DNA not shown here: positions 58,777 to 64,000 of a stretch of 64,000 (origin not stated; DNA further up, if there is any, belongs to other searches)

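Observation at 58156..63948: Giant tail fibre with three ~230-bp intragenic repeats, repeated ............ modules and a self-cleaving C-terminal chaperone, followed by two paralogous Pro-tailed small proteins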

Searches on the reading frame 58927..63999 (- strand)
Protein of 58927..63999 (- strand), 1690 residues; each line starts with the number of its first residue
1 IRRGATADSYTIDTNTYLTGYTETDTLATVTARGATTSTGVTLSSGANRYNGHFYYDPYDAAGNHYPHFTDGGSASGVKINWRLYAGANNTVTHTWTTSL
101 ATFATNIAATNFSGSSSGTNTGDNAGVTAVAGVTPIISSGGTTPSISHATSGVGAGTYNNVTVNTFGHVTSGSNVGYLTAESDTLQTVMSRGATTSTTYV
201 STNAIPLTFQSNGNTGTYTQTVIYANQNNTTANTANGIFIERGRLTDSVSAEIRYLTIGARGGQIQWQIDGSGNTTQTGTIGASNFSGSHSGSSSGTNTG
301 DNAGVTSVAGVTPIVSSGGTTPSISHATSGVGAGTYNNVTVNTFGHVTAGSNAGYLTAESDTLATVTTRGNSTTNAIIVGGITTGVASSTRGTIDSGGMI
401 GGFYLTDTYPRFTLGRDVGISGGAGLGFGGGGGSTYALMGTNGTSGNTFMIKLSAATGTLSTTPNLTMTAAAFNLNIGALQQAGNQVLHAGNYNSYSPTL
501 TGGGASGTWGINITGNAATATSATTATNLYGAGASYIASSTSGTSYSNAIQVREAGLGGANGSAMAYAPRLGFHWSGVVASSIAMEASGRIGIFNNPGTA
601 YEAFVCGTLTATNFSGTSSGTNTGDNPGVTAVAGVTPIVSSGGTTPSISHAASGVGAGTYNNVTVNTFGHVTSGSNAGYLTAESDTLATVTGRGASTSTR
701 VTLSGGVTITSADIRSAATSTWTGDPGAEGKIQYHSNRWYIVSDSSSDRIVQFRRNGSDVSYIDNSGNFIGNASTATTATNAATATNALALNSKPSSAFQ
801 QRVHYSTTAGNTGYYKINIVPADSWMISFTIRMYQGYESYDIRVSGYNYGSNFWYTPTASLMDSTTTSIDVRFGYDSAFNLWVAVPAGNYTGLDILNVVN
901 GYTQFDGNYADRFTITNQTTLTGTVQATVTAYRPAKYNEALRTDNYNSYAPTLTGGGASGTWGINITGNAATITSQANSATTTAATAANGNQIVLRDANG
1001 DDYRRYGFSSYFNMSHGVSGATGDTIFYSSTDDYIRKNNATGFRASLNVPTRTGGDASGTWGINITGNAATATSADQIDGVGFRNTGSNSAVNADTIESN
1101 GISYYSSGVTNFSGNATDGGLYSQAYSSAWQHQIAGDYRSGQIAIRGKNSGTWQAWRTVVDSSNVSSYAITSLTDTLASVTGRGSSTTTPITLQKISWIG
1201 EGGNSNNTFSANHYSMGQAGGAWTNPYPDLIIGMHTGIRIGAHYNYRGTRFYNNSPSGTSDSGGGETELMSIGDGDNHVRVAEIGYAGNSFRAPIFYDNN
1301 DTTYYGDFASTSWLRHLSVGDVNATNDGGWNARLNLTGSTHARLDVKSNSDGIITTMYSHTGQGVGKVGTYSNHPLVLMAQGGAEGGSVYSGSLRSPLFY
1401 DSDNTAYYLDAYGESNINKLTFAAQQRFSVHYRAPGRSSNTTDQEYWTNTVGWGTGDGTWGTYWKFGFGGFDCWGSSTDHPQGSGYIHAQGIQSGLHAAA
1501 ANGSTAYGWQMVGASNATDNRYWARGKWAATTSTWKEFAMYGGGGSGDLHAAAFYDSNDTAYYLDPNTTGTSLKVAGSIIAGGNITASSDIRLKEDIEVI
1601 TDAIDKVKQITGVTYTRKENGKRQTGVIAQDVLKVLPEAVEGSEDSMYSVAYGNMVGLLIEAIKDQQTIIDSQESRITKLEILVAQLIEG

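Call 9: search_protein_families(library=pfam, proteins=[window:58927-63999:-], max_evalue=0.01)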
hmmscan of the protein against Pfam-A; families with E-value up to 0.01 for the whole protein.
window:58927-63999:- (1690 aa): 1 family
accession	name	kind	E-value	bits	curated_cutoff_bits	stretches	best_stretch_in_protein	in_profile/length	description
PF13884.11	Peptidase_S74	-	5.7e-16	59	22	1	1589-1640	1-57/58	Chaperone of endosialidase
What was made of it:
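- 58930..59235 (-): S74 intramolecular chaperone (aa 1589-1690). The predicted nucleophile Ser1589 is at 59233-59235 and Lys1594 at 59218-59220. Cleavage is predicted between Ser1588 and Ser1589. Pfam PF13884 E 5.7e-16 (call 9).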

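Call 10: search_protein_families(library=phrogs, proteins=[window:58927-63999:-], max_evalue=0.01)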
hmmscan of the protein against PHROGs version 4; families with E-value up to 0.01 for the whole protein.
window:58927-63999:- (1690 aa): 9 families
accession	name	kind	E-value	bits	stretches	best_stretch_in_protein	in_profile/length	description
phrog_21722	-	tail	1.7e-34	120.3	1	1573-1683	464-574/576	long tail fiber protein distal subunit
phrog_11011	-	tail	5.5e-32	111.6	1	1010-1685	573-1285/1291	long tail fiber protein distal subunit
phrog_5668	-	tail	7.8e-32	111.1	1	1538-1681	1410-1562/1567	tail fiber protein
phrog_14572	-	tail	7.7e-30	105.3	1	1480-1689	274-482/484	tail fiber protein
phrog_5481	-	tail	1.8e-24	87.3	1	1485-1683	805-1026/1043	tail fiber protein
phrog_33119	-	tail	3.4e-22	79.8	1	1571-1682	530-639/643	long tail fiber protein distal subunit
phrog_25848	-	tail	8.3e-20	71.5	1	1572-1681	488-595/598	tail fiber protein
phrog_4563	-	tail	1.7e-15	58.1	1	1556-1677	194-329/346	tail fiber protein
phrog_28992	-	unknown function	2.7e-12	47.5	1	1570-1666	231-325/343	-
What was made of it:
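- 58927..64000 (-): Tail fibre gene. It is 3'-complete (stop codon at 58927-58929) and 5'-truncated by the window edge: 1690 codons are present and about 276 more are expected. PHROG tail-fibre families match (call 10).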

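Call 12: search_dna_similar(query=window:58927-63999:-, collection=phages, mode=protein, max_rows=30)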
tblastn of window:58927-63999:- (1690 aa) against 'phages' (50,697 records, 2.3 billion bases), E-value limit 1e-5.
Records with a match: 1464; places in all: 1652; records where one place covers at least 80% of the query: 0.
Best place of each record, by identity: <60% 1464.
By first word of the organism name: Escherichia 444; Klebsiella 202; Salmonella 197; Vibrio 111; Synechococcus 73; Shigella 42; Enterobacter 40; Aeromonas 36; Citrobacter 30; Cronobacter 26; and 54 more.
By host as written in the record: - 266; Escherichia coli 170; Klebsiella pneumoniae 60; Escherichia coli K-12 35; Escherichia coli K-12 MG1655 23; Salmonella enterica subsp. enterica serovar Enteritidis PT1 20; Salmonella enterica subsp. enterica serovar Enteritidis 19; Salmonella sp. 17; and 369 more.
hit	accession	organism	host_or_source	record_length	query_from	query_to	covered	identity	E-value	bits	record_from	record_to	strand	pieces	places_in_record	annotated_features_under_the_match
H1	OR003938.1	Synechococcus phage DSL-LC03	Synechococcus sp.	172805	1292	1687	23%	26.0%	2e-11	76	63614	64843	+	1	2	hypothetical protein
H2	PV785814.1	Vibrio phage QD01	Vibrio natriegens Vmax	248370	826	1687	11%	49.5%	4e-23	184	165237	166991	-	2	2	fusion long tail fiber distal subunit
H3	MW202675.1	Caudoviricetes sp.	Manatee Spring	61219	1053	1194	8%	58.8%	4e-30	137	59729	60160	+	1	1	tail fiber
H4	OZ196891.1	Vibrio phage 6E35-1b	Seawater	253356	1515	1681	10%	40.9%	2e-22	112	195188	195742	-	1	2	long tail fiber protein distal subunit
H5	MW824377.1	Vibrio phage 6E35.1a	Vibrio crassostreae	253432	1515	1681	10%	40.9%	2e-22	112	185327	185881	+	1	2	long tail fiber protein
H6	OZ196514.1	Vibrio phage K575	Seawater and oysters mix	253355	1515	1681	10%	40.9%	2e-22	112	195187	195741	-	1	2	long tail fiber protein distal subunit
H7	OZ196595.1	Vibrio phage K571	Seawater and oysters mix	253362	1515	1681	10%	40.9%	2e-22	112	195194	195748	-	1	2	long tail fiber protein distal subunit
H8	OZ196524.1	Vibrio phage K491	Seawater and oysters mix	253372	1515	1681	10%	40.9%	2e-22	112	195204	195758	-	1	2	long tail fiber protein distal subunit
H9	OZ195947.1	Vibrio phage D525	Seawater and oysters mix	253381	1515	1681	10%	40.9%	2e-22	112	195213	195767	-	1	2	long tail fiber protein distal subunit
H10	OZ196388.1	Vibrio phage D485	Seawater and oysters mix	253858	1515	1681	10%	40.9%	2e-22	112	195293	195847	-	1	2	long tail fiber protein distal subunit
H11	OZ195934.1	Vibrio phage D483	Seawater and oysters mix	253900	1515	1681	10%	40.9%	2e-22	112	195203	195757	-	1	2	long tail fiber protein distal subunit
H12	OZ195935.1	Vibrio phage D484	Seawater and oysters mix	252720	1515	1680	10%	41.1%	2e-22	112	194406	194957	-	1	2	long tail fiber protein distal subunit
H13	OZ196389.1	Vibrio phage D490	Seawater and oysters mix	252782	1515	1680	10%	41.1%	2e-22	112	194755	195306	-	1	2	long tail fiber protein distal subunit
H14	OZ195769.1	Vibrio phage D482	Seawater and oysters mix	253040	1515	1680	10%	41.1%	2e-22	112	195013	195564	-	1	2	long tail fiber protein distal subunit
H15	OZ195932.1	Vibrio phage D481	Seawater and oysters mix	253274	1515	1680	10%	41.1%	2e-22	112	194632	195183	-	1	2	long tail fiber protein distal subunit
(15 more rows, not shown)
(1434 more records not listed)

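Call 16: find_homologous_proteins(query=window:58927-63999:-, max_evalue=1e-10)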
Query window:58927-63999:- (1690 aa): 480 proteins with E <= 1e-10 among 8000 candidates; the best 120 are listed.
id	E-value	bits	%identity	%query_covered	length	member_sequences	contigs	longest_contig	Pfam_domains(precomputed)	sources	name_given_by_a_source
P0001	0.0e+0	1441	78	24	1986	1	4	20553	PF13884.12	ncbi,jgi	jgi:hypothetical protein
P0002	2.0e-245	836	85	13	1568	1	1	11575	PF13884.12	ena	-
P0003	4.9e-236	805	40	24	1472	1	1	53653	PF13884.12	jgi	jgi:hypothetical protein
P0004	2.9e-219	749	46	23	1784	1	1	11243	PF13884.12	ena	-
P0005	7.2e-191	655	78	8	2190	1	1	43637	PF13884.12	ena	-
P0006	2.0e-186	641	79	13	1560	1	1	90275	PF13884.12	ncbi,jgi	jgi:hypothetical protein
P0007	4.1e-183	630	41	23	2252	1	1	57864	PF13884.12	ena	-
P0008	6.4e-161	556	50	31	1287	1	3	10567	PF13884.12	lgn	-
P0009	3.6e-145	504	81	9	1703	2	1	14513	PF13884.12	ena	-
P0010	1.5e-144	502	69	21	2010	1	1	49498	PF13884.12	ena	-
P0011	1.1e-137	479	40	24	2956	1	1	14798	PF13884.12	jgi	jgi:hypothetical protein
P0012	4.2e-134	467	45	18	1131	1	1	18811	-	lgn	-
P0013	2.5e-125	438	88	8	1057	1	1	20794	PF13884.12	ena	-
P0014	8.7e-120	420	35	26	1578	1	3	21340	PF13884.12,PF12789.13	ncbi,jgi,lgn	jgi:hypothetical protein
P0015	1.4e-115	406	48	13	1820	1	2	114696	PF13884.12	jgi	jgi:hypothetical protein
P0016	8.4e-115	403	47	15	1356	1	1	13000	PF13884.12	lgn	-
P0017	6.7e-112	394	45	17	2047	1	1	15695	PF13884.12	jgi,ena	jgi:hypothetical protein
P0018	2.0e-110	389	53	14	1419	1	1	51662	PF13884.12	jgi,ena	jgi:hypothetical protein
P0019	9.8e-107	376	62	10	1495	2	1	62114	PF13884.12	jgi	jgi:hypothetical protein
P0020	1.0e-105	373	51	18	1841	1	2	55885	PF13884.12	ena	-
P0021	4.8e-103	364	39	29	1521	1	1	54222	PF13884.12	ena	-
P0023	5.1e-97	344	77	10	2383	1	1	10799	PF13884.12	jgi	-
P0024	1.4e-96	343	79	9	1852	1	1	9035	PF13884.12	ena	-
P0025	1.6e-96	343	63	8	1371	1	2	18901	PF13884.12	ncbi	-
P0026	3.6e-94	335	79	6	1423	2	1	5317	PF13884.12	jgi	jgi:hypothetical protein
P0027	2.1e-93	332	55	10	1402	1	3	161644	PF13884.12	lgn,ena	-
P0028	1.8e-92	329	42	7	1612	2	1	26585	PF13884.12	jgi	jgi:hypothetical protein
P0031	4.8e-87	311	62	6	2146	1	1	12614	PF13884.12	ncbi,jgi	jgi:hypothetical protein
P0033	2.0e-86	309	46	12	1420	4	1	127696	PF13884.12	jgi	jgi:hypothetical protein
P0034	7.9e-83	297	32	21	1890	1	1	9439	PF13884.12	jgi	jgi:hypothetical protein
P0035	1.4e-80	290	35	29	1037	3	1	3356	PF13884.12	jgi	jgi:hypothetical protein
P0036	2.1e-79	286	44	16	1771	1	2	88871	PF13884.12,PF12789.13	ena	-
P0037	3.8e-79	285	42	12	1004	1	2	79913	PF13884.12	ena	-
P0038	1.1e-78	283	43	12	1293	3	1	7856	PF13884.12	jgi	jgi:hypothetical protein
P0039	3.6e-78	282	52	9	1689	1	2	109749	PF13884.12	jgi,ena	jgi:hypothetical protein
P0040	1.5e-77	280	55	7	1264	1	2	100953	PF13884.12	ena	-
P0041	5.1e-77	278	82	8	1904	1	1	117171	PF13884.12,PF12789.13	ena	-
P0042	6.4e-77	278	39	19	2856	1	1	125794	PF13884.12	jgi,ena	jgi:hypothetical protein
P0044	1.3e-73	267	67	8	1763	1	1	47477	PF13884.12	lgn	-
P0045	1.9e-73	266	53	8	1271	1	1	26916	PF13884.12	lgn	-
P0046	2.5e-73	266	32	8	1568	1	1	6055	PF13884.12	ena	-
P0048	1.6e-72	263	47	6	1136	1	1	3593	PF13884.12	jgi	jgi:hypothetical protein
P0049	5.8e-71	258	63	6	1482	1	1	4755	PF13884.12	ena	-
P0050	2.6e-69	252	79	8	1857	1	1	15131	PF13884.12,PF12789.13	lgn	-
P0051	1.5e-68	250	65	7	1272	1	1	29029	PF13884.12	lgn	-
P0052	9.0e-68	247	81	3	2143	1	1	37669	PF13884.12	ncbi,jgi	jgi:hypothetical protein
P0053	2.4e-67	246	46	12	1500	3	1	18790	PF13884.12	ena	-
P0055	3.4e-67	245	42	15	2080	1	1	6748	PF13884.12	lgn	-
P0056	6.5e-66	241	37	10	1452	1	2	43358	PF13884.12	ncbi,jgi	jgi:hypothetical protein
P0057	1.1e-65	240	71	7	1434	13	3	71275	PF13884.12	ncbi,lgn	-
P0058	4.8e-65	238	33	24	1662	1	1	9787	PF13884.12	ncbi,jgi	jgi:hypothetical protein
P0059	6.6e-65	238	55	7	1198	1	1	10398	PF13884.12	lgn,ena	-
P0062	3.1e-63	232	38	7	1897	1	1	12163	PF13884.12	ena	-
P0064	1.2e-62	230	42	14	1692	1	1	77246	PF13884.12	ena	-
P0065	1.2e-62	230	65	8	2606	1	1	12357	PF13884.12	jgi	jgi:hypothetical protein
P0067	1.1e-60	224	56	6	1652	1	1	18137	PF13884.12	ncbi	-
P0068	1.3e-60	223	56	6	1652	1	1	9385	PF13884.12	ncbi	-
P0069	1.5e-60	223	56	6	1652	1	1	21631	PF13884.12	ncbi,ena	-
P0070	1.6e-60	223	56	6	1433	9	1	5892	PF13884.12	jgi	jgi:hypothetical protein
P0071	1.5e-59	220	64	7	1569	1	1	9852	PF13884.12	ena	-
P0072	3.1e-59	219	56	7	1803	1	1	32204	PF13884.12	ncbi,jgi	jgi:hypothetical protein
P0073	5.4e-59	218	56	10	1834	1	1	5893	PF13884.12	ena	-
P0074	6.7e-59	218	36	17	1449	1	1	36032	PF13884.12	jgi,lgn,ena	-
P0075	8.5e-59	217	54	6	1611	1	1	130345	PF13884.12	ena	-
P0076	8.6e-59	217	56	6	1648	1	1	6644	PF13884.12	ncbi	-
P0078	2.2e-58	216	32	21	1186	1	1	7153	PF13884.12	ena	-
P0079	2.4e-58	216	58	9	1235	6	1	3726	PF13884.12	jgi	jgi:hypothetical protein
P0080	2.9e-58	216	56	6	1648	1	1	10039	PF13884.12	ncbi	-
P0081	2.9e-58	216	37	21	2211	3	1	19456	PF13884.12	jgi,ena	jgi:hypothetical protein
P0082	3.4e-58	215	54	6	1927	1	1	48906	PF13884.12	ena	-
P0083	3.4e-58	215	56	6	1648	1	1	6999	PF13884.12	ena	-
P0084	3.9e-58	215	56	6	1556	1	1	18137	PF13884.12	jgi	jgi:hypothetical protein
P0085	4.6e-58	215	56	6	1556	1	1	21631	PF13884.12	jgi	jgi:hypothetical protein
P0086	5.5e-58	215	56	6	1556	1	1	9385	PF13884.12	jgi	jgi:hypothetical protein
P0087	1.3e-57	214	64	6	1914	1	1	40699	PF13884.12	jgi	jgi:hypothetical protein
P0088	1.4e-57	213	35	21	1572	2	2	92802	PF13884.12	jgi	jgi:uncharacterized protein YfkK (UPF0435 family)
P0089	1.6e-57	213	46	8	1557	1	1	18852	PF13884.12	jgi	jgi:hypothetical protein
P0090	5.9e-57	211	56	7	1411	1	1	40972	PF13884.12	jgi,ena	jgi:hypothetical protein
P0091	1.6e-56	210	48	11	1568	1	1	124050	PF13884.12,PF12789.13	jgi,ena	jgi:hypothetical protein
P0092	2.4e-56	209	39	16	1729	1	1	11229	PF13884.12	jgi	jgi:hypothetical protein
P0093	2.8e-56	209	56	6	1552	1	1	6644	PF13884.12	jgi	jgi:hypothetical protein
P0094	6.1e-56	208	56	6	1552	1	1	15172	PF13884.12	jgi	jgi:hypothetical protein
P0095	1.4e-55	207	56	6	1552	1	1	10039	PF13884.12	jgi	jgi:hypothetical protein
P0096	1.8e-55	206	51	13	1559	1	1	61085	PF13884.12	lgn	-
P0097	2.6e-55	206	56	6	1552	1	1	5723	PF13884.12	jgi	jgi:hypothetical protein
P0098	4.3e-55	205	59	7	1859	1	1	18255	PF13884.12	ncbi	-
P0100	7.5e-55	204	57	6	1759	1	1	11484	PF13884.12,PF12789.13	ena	-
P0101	3.0e-54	202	39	24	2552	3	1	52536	PF13884.12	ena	-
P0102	3.9e-54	202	68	7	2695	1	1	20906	PF13884.12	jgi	jgi:hypothetical protein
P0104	1.1e-53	201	65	7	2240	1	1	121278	PF13884.12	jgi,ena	jgi:hypothetical protein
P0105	1.3e-53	200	61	5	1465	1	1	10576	PF13884.12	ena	-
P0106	1.5e-53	200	73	4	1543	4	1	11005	PF13884.12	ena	-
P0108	3.7e-53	199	35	24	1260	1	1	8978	PF13884.12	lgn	-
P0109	8.9e-53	198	54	6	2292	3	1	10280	PF13884.12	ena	-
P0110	1.1e-51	194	70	5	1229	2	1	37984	PF13884.12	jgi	-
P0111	2.8e-51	193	44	6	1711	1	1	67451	PF13884.12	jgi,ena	jgi:hypothetical protein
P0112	4.0e-51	192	56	6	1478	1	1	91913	PF13884.12,PF12789.13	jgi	-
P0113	8.6e-51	191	54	9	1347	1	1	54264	PF13884.12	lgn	-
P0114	1.0e-50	191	41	6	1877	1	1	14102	PF13884.12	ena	-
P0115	1.3e-50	190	53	6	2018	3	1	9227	PF13884.12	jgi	jgi:hypothetical protein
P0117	6.1e-50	188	66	7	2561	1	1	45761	PF13884.12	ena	-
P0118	9.9e-50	187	59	8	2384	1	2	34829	PF13884.12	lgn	-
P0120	3.3e-49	186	39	17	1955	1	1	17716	PF13884.12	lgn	-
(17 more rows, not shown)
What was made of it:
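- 58927..64000 (-): There are 480 homologues (call 16).
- There are 480 homologues of roughly 1000-3000 aa, most with PF13884 (call 16).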
